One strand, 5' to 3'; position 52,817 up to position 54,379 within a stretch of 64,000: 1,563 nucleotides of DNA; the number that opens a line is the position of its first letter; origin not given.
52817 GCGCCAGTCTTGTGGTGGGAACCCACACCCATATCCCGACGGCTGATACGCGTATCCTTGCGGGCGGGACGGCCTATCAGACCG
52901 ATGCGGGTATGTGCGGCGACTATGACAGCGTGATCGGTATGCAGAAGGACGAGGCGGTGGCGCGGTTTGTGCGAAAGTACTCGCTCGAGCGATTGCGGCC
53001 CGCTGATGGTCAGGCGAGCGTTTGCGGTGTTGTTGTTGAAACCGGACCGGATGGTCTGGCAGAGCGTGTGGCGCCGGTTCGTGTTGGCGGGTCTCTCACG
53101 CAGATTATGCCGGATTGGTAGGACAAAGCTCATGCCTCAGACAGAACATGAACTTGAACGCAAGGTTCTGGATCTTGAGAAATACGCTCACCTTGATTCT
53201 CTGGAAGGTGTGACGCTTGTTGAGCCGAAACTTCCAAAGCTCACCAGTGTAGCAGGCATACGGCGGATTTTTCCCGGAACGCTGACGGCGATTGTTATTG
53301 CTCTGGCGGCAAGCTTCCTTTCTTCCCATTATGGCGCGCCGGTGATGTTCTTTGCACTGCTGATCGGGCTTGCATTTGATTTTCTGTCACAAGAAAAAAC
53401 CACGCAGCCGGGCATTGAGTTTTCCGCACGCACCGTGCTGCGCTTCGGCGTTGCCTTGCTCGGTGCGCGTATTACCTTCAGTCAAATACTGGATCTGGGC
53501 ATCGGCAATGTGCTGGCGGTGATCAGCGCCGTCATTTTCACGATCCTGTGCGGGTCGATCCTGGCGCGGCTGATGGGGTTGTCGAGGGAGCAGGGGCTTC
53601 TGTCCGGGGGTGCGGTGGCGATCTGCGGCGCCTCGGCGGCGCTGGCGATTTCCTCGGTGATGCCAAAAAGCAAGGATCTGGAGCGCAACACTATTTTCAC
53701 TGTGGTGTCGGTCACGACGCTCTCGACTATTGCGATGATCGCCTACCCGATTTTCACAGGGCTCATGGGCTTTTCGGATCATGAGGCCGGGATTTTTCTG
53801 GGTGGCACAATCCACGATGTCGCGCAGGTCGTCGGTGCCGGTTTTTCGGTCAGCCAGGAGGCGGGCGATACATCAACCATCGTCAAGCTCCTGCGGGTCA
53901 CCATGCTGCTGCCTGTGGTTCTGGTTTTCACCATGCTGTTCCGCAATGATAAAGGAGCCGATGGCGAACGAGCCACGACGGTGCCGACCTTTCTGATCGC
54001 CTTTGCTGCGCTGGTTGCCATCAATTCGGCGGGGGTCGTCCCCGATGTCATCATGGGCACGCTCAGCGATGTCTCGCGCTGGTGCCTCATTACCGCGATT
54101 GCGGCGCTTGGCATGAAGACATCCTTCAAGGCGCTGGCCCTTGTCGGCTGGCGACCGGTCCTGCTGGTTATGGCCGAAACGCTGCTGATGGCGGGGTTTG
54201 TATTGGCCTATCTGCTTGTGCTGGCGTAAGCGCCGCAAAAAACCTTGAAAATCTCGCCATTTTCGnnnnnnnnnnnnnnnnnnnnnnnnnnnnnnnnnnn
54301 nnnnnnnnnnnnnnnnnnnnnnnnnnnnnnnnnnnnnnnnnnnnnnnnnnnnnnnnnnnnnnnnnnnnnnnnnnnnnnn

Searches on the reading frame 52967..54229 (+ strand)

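Call 20: search_protein_families(library=pfam, proteins=[window:52967-54229:+], max_evalue=0.00001)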
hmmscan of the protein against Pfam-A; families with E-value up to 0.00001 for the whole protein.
window:52967-54229:+ (420 aa): 1 family
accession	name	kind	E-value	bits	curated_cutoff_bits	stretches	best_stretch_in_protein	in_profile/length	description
PF03601.19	Cons_hypoth698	-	1.3e-70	238.2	24.5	1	104-400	2-303/304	Conserved hypothetical protein 698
